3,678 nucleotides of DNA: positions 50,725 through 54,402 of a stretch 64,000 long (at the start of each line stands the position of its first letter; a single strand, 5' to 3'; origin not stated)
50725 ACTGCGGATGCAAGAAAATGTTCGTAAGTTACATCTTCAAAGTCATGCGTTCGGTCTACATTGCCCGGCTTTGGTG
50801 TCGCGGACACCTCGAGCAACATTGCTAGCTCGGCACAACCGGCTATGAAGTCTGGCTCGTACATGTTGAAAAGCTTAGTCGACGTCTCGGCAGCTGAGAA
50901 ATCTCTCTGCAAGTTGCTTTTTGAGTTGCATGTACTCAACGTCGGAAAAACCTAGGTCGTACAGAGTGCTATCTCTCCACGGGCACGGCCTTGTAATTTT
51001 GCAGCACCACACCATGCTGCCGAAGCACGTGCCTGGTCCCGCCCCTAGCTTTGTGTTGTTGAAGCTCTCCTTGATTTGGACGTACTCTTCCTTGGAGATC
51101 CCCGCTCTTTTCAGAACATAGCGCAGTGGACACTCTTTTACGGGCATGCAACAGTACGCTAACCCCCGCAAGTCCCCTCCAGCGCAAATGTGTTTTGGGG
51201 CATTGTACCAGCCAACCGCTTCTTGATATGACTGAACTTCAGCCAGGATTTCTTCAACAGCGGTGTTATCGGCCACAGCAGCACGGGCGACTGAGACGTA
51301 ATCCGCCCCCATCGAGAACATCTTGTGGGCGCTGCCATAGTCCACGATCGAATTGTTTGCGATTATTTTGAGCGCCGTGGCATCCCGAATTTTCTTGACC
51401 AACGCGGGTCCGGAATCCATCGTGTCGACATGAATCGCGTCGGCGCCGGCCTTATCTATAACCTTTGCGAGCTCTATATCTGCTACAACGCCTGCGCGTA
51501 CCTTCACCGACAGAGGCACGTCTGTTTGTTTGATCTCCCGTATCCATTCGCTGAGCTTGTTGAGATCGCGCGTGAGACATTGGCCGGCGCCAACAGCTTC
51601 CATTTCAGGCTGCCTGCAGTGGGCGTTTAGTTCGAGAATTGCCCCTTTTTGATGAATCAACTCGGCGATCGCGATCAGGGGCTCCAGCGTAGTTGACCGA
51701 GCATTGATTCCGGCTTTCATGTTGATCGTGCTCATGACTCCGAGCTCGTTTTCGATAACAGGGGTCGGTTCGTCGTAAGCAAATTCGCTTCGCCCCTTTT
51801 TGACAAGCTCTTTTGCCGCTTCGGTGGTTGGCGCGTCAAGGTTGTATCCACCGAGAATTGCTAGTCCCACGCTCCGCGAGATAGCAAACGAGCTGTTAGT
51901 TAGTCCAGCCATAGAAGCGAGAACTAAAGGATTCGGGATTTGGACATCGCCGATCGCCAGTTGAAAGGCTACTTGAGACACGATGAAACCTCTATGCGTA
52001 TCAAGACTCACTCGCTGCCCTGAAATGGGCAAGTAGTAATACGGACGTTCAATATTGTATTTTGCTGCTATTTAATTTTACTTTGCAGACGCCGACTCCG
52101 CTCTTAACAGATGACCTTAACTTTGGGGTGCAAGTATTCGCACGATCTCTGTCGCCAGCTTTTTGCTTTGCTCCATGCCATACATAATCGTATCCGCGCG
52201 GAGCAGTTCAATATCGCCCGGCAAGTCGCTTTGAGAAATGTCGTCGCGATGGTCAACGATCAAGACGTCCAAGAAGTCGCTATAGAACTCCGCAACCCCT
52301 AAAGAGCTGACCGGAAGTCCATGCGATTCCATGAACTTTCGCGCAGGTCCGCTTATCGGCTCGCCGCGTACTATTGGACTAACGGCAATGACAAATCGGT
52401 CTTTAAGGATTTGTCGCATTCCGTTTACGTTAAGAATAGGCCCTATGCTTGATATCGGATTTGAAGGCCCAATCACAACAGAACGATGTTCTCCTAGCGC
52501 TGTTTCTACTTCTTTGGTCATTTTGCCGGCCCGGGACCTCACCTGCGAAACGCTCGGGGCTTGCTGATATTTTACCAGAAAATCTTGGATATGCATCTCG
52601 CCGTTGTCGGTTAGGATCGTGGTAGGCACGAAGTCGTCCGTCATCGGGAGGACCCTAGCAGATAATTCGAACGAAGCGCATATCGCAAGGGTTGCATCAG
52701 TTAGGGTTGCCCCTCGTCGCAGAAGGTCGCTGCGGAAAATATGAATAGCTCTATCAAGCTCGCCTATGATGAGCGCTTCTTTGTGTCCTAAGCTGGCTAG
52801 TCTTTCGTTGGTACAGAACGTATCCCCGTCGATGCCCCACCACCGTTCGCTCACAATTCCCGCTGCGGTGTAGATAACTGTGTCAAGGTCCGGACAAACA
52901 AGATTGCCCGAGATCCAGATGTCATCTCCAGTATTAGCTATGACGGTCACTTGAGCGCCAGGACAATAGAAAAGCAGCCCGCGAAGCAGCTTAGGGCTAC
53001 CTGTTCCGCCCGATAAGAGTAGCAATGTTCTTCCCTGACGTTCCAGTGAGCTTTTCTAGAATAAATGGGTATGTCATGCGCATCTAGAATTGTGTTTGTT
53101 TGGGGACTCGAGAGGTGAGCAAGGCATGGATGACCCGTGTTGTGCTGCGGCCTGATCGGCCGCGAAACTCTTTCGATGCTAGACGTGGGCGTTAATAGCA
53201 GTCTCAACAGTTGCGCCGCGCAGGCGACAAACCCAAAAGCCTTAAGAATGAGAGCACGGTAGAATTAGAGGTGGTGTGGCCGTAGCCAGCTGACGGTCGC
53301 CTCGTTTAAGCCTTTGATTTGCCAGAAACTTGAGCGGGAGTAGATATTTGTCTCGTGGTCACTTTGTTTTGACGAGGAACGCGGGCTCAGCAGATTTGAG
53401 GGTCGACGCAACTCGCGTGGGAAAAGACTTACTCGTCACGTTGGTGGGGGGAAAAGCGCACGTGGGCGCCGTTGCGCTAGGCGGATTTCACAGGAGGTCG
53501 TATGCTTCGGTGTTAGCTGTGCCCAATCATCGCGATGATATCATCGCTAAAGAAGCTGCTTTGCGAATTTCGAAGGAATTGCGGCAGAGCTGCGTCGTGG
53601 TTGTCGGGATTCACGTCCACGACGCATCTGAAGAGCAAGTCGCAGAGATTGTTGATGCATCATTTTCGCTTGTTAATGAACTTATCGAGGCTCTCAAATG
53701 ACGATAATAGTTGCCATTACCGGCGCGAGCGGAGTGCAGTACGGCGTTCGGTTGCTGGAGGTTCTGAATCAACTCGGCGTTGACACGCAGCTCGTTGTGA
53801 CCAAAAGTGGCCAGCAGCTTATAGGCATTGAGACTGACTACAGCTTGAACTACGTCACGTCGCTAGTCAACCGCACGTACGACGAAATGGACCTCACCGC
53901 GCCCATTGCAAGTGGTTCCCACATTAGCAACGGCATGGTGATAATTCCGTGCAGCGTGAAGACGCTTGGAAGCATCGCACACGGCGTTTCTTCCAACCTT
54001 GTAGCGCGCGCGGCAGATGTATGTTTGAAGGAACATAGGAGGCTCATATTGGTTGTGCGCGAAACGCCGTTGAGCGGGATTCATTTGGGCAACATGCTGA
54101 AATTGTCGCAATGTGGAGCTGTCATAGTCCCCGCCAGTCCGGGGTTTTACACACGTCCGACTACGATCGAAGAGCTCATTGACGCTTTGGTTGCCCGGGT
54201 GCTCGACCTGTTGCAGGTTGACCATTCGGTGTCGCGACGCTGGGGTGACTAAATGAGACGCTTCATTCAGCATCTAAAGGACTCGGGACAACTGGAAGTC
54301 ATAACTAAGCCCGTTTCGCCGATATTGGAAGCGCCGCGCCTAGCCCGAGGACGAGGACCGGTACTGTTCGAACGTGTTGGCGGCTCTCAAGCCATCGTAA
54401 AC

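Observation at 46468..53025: Methanopterin/F420 cofactor-biosynthesis neighbourhood built largely from enzyme families with unresolved reactions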

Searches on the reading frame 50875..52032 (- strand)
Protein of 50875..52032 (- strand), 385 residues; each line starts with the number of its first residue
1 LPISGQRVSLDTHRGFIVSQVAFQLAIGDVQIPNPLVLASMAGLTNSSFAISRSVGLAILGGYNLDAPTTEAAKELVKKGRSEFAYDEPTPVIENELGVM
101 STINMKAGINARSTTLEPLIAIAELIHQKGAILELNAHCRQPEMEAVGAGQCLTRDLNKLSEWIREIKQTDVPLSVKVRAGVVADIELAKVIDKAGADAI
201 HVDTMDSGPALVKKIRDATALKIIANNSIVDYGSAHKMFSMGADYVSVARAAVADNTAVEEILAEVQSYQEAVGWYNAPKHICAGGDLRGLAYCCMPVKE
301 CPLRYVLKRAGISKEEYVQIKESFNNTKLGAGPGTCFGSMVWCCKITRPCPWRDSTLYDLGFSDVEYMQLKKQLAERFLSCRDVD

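Call 3: search_protein_families(library=pfam, proteins=[window:50875-52032:-], max_evalue=0.01)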
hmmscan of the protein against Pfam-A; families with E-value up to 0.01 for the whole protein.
window:50875-52032:- (385 aa): 3 families
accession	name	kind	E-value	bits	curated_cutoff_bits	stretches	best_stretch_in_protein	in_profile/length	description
PF01207.24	Dus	-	3.7e-08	33.3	20.4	1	118-260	67-225/311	Dihydrouridine synthase (Dus)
PF00478.31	IMPDH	-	7.6e-05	22.3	25.6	1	29-248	30-172/345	IMP dehydrogenase / GMP reductase domain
PF00977.27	His_biosynth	-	0.00031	20.7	23.6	1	186-271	32-124/228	Histidine biosynthesis protein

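Call 4: search_protein_families(library=ncbifam, proteins=[window:50875-52032:-], max_evalue=0.01)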
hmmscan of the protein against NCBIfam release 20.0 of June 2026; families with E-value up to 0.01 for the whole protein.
window:50875-52032:- (385 aa): 9 families
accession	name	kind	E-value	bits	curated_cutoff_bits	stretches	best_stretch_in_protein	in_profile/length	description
TIGR03277.1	methan_mark_9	hypoth_equivalog_domain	1.8e-45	153.6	96.2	1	274-379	1-107/109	methanogenesis marker 9 domain-containing protein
TIGR00736.1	nifR3_rel_arch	hypoth_equivalog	2.9e-45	154.6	218.7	1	41-257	1-228/231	MJ0144 family RNA dihydrouridine synthase-like protein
TIGR00737.1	nifR3_yhdG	equivalog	4e-10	39.4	293.3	1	129-255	88-228/319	tRNA dihydrouridine synthase DusB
NF005574.0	PRK07259.1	equivalog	7.1e-09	35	269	1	92-201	82-190/304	dihydroorotate dehydrogenase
TIGR03151.1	enACPred_II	equivalog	4.7e-07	29.4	453.1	1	176-260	110-202/307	enoyl-[acyl-carrier-protein] reductase FabK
TIGR01037.2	pyrD_sub1_fam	subfamily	4.9e-06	25.8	270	1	121-202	107-188/300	dihydroorotate dehydrogenase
NF007838.0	PRK10550.1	equivalog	2.1e-05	23.7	395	1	133-254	92-229/312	tRNA dihydrouridine(16) synthase DusC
NF041011.1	dihydoor_dh_Arch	equivalog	0.00046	19.4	330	0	220-274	222-277/289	dihydroorotate dehydrogenase PyrD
TIGR00735.1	hisF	equivalog_domain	0.0025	17.2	294.55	0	212-262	66-116/254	imidazole glycerol phosphate synthase subunit HisF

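Call 17: find_homologous_proteins(query=window:50875-52032:-)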
Query window:50875-52032:- (385 aa): 929 proteins with E <= 0.001 among 8000 candidates; the best 120 are listed.
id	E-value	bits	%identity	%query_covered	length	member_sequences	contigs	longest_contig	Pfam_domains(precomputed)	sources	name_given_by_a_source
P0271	1.7e-235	799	96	96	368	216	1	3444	PF01207.24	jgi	jgi:TIM-barrel protein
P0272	9.0e-232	787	95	96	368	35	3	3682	PF01207.24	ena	-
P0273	8.7e-230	780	91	98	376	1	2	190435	PF01207.24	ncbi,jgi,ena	ncbi:MAG: methanogenesis marker 9 domain-containing protein [Halobacteriota archaeon]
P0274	8.5e-222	754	91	96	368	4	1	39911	PF01207.24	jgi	-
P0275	2.7e-213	726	88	95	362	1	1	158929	PF01207.24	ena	-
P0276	2.2e-205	700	84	94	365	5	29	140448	PF01207.24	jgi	jgi:TIM-barrel protein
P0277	1.7e-203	694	83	96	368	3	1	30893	PF01207.24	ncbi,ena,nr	ncbi:MAG TPA: methanogenesis marker 9 domain-containing protein [Candidatus Bathyarchaeia archaeon]|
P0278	1.7e-203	694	83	96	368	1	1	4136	PF00478.32,PF01207.24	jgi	jgi:TIM-barrel protein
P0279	6.7e-203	692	81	96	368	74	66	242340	PF01207.24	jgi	jgi:TIM-barrel protein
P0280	1.9e-201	687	82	94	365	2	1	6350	PF01207.24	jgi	jgi:TIM-barrel protein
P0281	7.5e-200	682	80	96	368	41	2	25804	PF01207.24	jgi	jgi:TIM-barrel protein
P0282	1.4e-195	668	90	90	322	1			-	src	-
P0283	1.9e-195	667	80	95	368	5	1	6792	PF01207.24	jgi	jgi:TIM-barrel protein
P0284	4.0e-189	647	75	95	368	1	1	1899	PF01207.24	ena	-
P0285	4.5e-188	643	75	95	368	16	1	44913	PF01207.24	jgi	jgi:TIM-barrel protein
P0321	6.1e-116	406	52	94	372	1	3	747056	PF01207.24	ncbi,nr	ncbi:MAG: methanogenesis marker 9 domain-containing protein [Candidatus Methanoperedens sp.]|nr:meth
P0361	5.3e-114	399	51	94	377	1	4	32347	PF00478.32,PF00977.28,PF01207.24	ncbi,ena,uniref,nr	ncbi:methanogenesis marker 9 domain-containing protein [uncultured Methanomethylovorans sp.]|uniref:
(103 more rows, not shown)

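Call 37: search_solved_structures(query=window:50875-51978:-, max_evalue=0.01)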
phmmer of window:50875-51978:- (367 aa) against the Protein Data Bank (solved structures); distinct sequences matched with E-value up to 0.01: 11.
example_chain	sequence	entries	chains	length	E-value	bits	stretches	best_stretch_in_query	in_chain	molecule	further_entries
5gvj_A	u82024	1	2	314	0.00039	23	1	143-236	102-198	Enoyl-[acyl-carrier-protein] reductase [FMN]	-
5gvh_A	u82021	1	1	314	0.00043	22.8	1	143-236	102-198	Enoyl-[acyl-carrier-protein] reductase [FMN]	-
3bo9_A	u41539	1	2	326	0.00046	22.7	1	143-236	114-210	Putative nitroalkan dioxygenase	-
6ei9_A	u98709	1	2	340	0.0015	21.1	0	105-236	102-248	tRNA-dihydrouridine synthase B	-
3w9z_A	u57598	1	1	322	0.0019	20.7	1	115-235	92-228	tRNA-dihydrouridine synthase C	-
4bf9_A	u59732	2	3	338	0.0021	20.6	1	115-235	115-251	TRNA-DIHYDROURIDINE SYNTHASE C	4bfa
2z6i_A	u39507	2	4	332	0.0055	19.2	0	163-234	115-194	Trans-2-enoyl-ACP reductase II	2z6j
4wfs_A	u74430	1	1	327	0.01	18.3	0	97-235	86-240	tRNA-dihydrouridine(20) synthase [NAD(P)+]-like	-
6ezb_A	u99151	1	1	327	0.01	18.3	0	97-235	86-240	tRNA-dihydrouridine(20) synthase [NAD(P)+]-like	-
6eza_A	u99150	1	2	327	0.01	18.3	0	97-235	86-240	tRNA-dihydrouridine(20) synthase [NAD(P)+]-like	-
6ezc_A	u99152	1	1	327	0.01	18.3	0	97-235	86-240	tRNA-dihydrouridine(20) synthase [NAD(P)+]-like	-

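Call 46: find_encoding_contigs(protein=P0321, flank=8000, max_places=1)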
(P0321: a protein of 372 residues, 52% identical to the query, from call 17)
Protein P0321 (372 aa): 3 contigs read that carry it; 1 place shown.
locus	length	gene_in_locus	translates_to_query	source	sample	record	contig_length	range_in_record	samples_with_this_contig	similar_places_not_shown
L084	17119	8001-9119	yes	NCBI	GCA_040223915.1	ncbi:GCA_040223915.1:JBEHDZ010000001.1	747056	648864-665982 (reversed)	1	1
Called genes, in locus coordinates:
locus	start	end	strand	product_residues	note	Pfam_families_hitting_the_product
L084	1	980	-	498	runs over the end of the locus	PF00361:Proton_antipo_M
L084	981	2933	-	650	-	PF00662:Proton_antipo_N, PF00361:Proton_antipo_M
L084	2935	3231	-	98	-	PF00420:Oxidored_q2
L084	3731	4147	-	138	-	PF00037:Fer4 (weak), PF12797:Fer4_2 (weak), PF13237:Fer4_10 (weak), PF14697:Fer4_21, PF12837:Fer4_6 (weak), PF12838:Fer4_7, PF13187:Fer4_9, PF00037:Fer4 (weak), +4 more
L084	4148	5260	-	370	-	PF00146:NADHdh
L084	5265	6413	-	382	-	PF00346:Complex1_49kDa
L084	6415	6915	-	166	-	PF00329:Complex1_30kDa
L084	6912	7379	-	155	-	PF01058:Oxidored_q6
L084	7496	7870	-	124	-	PF00507:Oxidored_q4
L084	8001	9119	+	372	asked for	PF01207:Dus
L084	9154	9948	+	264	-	PF00459:Inositol_P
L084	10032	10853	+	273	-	PF01513:NAD_kinase, PF20143:NAD_kinase_C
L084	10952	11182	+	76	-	-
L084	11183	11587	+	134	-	PF01850:PIN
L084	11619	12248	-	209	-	-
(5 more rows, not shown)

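Call 47: find_encoding_contigs(protein=P0361, flank=8000, max_places=1)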
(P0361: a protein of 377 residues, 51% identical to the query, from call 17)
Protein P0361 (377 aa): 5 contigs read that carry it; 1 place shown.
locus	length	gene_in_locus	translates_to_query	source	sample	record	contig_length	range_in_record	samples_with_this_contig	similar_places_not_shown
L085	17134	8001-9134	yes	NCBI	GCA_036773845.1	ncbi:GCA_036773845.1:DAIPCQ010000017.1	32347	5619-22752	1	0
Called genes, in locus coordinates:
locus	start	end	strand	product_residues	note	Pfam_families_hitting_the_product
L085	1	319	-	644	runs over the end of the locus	-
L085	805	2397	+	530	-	PF01645:Glu_synthase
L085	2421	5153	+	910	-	PF01326:PPDK_N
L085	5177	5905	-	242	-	PF02558:ApbA (weak), PF03807:F420_oxidored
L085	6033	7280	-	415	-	PF02812:ELFV_dehydrog_N, PF00208:ELFV_dehydrog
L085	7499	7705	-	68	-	-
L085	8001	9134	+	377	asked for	PF00478:IMPDH, PF01207:Dus, PF00977:His_biosynth (weak)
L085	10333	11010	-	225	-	PF02811:PHP, PF13263:PHP_C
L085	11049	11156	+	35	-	-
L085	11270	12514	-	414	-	PF03193:RsgA_GTPase (faint), PF13167:GTP-bdg_N, PF16360:GTP-bdg_M, PF01926:MMR_HSR1, PF02421:FeoB_N, PF02492:cobW (faint), PF16897:MMR_HSR1_Xtn (weak)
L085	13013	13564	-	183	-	PF02915:Rubrerythrin, PF21349:RUBY_RBDX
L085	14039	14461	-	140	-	PF09974:DUF2209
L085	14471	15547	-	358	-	PF02778:tRNA_int_endo_N, PF01974:tRNA_int_endo, PF02778:tRNA_int_endo_N, PF01974:tRNA_int_endo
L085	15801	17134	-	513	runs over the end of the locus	PF01855:POR_N (weak), PF02775:TPP_enzyme_C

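Call 69: predict_structure(alignment_id=A6)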
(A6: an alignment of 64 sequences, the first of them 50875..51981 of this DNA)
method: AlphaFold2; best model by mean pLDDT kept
length: 368 residues; sequences in the alignment: 64
mean_pLDDT: 94.4   pTM: 0.92
mean pLDDT of the five models: 94.4, 94.3, 93.9, 93.3, 92.0
residues with pLDDT >= 90: 335; 70-90: 29; 50-70: 2; < 50: 2
segments of 3 or more residues with pLDDT < 50: none
pLDDT, mean of each block of 10 residues (from residue 1): 78 97 93 96 97 97 93 97 94 97 98 97 96 95 98 98 96 98 96 97 96 95 98 94 97 94 93 92 87 93 95 92 90 91 93 96 86
secondary structure, 60 per line:
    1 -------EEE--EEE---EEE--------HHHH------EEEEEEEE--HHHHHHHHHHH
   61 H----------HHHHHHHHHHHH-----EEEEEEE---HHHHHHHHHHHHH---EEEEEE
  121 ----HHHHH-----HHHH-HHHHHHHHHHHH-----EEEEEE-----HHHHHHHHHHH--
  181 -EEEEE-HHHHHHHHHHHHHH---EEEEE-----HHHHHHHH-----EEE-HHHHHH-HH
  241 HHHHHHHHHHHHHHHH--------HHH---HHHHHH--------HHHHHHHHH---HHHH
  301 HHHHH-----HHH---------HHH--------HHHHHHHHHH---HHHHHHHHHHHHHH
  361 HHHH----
elements in order: E8-10 E13-15 E19-21 H30-33 E40-47 H50-61 H72-83 E89-95 H99-111 E115-120 H125-129 H135-138 H140-151 E157-162 H168-178 E182-186 H188-201 E205-209 H215-222 E228-230 H232-237 H239-256 H271-276 H285-293 H297-305 H334-343 H347-364

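Call 73: fold_search(model_id=the predicted structure, library=pdb)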
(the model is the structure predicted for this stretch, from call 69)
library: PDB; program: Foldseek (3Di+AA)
matches with E <= 10: 1817; with E <= 0.001: 630
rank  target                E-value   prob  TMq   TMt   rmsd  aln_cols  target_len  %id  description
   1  5ksw_C                7.2e-10  1.00  0.54  0.63   5.4       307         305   17  DHODB-I74D mutant (released 2016-08-03)
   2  5ksw_A                8.4e-10  1.00  0.54  0.64   5.3       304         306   17  DHODB-I74D mutant (released 2016-08-03)
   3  1ep1_A                1.4e-09  1.00  0.54  0.63   5.5       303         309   17  CRYSTAL STRUCTURE OF LACTOCOCCUS LACTIS DIHYDROOROTATE DEHYDROGENASE B (released 2001-01-17)
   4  1ep3_A                1.6e-09  1.00  0.54  0.63   5.4       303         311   17  CRYSTAL STRUCTURE OF LACTOCOCCUS LACTIS DIHYDROOROTATE DEHYDROGENASE B. DATA COLLECTED UNDER CRYOGENIC CONDITIONS. (released 2001-01-17)
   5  5ue9_A                1.8e-09  1.00  0.54  0.64   5.2       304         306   17  WT DHODB with orotate bound (released 2017-09-06)
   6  1gth_C                2.2e-09  1.00  0.55  0.21  16.1       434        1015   16  DIHYDROPYRIMIDINE DEHYDROGENASE (DPD) FROM PIG, TERNARY COMPLEX WITH NADPH AND 5-IODOURACIL (released 2002-04-11)
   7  1ep2_A                3.2e-09  1.00  0.54  0.64   5.4       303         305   17  CRYSTAL STRUCTURE OF LACTOCOCCUS LACTIS DIHYDROOROTATE DEHYDROGENASE B COMPLEXED WITH OROTATE (released 2001-01-17)
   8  1gth_A                6.7e-09  1.00  0.56  0.21  16.4       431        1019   16  DIHYDROPYRIMIDINE DEHYDROGENASE (DPD) FROM PIG, TERNARY COMPLEX WITH NADPH AND 5-IODOURACIL (released 2002-04-11)
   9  5ue9_C                7.5e-09  1.00  0.53  0.63   5.7       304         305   17  WT DHODB with orotate bound (released 2017-09-06)
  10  8f6n_C                7.5e-09  1.00  0.51  0.20  15.7       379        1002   17  Dihydropyrimidine Dehydrogenase (DPD) C671S Mutant Soaked with Thymine Quasi-Anaerobically (released 2023-02-01)
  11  7m31_C                7.9e-09  1.00  0.53  0.20  16.8       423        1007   16  Dihydropyrimidine Dehydrogenase (DPD) C671S Mutant Soaked with Thymine and NADPH Anaerobically (released 2021-06-09)
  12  7m32_A                9.3e-09  1.00  0.53  0.21  16.6       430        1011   16  Dihydropyrimidine Dehydrogenase (DPD) C671A Mutant Soaked with Uracil and NADPH Anaerobically (released 2021-06-09)
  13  7ljt_B                1.0e-08  1.00  0.53  0.21  16.7       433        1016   16  Porcine Dihydropyrimidine Dehydrogenase (DPD) soaked with 5-Ethynyluracil (5EU), NADPH - 20 minutes (released 2021-04-07)
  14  8f61_A                1.1e-08  1.00  0.53  0.20  16.9       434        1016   16  Dihydropyrimidine Dehydrogenase (DPD) C671S Mutant Soaked with Dihydrothymine Quasi-Anaerobically (released 2023-02-01)
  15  7m32_B                1.1e-08  1.00  0.53  0.21  16.4       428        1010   16  Dihydropyrimidine Dehydrogenase (DPD) C671A Mutant Soaked with Uracil and NADPH Anaerobically (released 2021-06-09)
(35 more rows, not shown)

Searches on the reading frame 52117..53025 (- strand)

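Call 3: search_protein_families(library=pfam, proteins=[window:52117-53025:-], max_evalue=0.01)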
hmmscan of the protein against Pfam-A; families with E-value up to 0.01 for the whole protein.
window:52117-53025:- (302 aa): 1 family
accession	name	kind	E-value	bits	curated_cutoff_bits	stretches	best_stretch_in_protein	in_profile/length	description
PF01933.23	CofD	-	2.1e-40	139.2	30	1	3-266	3-257/290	2-phospho-L-lactate transferase CofD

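Call 4: search_protein_families(library=ncbifam, proteins=[window:52117-53025:-], max_evalue=0.01)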
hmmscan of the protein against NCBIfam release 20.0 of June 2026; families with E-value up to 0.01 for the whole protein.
window:52117-53025:- (302 aa): 2 families
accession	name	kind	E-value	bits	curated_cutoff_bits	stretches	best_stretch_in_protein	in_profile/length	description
TIGR01819.1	F420_cofD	equivalog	4.4e-96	321.4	257.45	1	1-295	1-300/301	2-phospho-L-lactate transferase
TIGR01826.1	CofD_related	subfamily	6.3e-05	22.6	196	0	110-209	102-202/310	uridine diphosphate-N-acetylglucosamine-binding protein YvcK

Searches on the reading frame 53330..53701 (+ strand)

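Call 3: search_protein_families(library=pfam, proteins=[window:53330-53701:+], max_evalue=0.01)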
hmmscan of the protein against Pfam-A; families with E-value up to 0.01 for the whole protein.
window:53330-53701:+ (123 aa): 1 family
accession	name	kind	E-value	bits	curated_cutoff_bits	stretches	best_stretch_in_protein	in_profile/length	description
PF21758.2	PAC_bac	-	1.1e-27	96.4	27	1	19-123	3-115/115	Bacterial proteasome assembling chaperone-like protein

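Call 4: search_protein_families(library=ncbifam, proteins=[window:53330-53701:+], max_evalue=0.01)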
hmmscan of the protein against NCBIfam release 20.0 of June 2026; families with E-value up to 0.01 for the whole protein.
window:53330-53701:+ (123 aa): 0 families

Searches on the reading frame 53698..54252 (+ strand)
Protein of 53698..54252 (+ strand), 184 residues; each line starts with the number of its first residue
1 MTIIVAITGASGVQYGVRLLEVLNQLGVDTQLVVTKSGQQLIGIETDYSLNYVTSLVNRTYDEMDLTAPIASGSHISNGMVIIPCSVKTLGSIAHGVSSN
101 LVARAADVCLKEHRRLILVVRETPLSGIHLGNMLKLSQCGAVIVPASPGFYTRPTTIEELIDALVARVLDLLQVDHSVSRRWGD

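Call 3: search_protein_families(library=pfam, proteins=[window:53698-54252:+], max_evalue=0.01)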
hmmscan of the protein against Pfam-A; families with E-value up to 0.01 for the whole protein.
window:53698-54252:+ (184 aa): 1 family
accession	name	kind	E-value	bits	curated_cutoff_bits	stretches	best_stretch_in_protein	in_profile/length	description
PF02441.25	Flavoprotein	-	4.1e-44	150.5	22.7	1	1-171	1-161/162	Flavoprotein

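Call 4: search_protein_families(library=ncbifam, proteins=[window:53698-54252:+], max_evalue=0.01)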
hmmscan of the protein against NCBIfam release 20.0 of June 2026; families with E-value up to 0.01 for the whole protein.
window:53698-54252:+ (184 aa): 7 families
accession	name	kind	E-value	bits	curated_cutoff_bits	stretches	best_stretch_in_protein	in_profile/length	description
TIGR00421.1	ubiX_pad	subfamily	1.3e-71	240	108.9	1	3-182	2-181/181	UbiX family flavin prenyltransferase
NF041206.1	VdcB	exception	1.3e-69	233.5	290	1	3-182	2-182/184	non-oxidative hydroxyarylic acid decarboxylases subunit B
NF004685.0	PRK06029.1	subfamily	1e-67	227.9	188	1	2-183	3-185/187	UbiX family flavin prenyltransferase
NF041218.1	BagM_FevK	exception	5.6e-55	186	420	1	1-182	1-183/215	bagremycin/ferroverdin biosynthesis UbiX family decarboxylase BagM/FevK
TIGR00521.1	coaBC_dfp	equivalog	5.5e-05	22.4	219.7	1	2-110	5-113/392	bifunctional phosphopantothenoylcysteine decarboxylase/phosphopantothenate--cysteine ligase CoaBC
TIGR02113.1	coaC_strep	equivalog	9.4e-05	22.3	261.4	1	2-113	2-113/177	phosphopantothenoylcysteine decarboxylase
TIGR02852.1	spore_dpaB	equivalog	0.00054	19.4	229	1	62-168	66-173/187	dipicolinate synthase subunit B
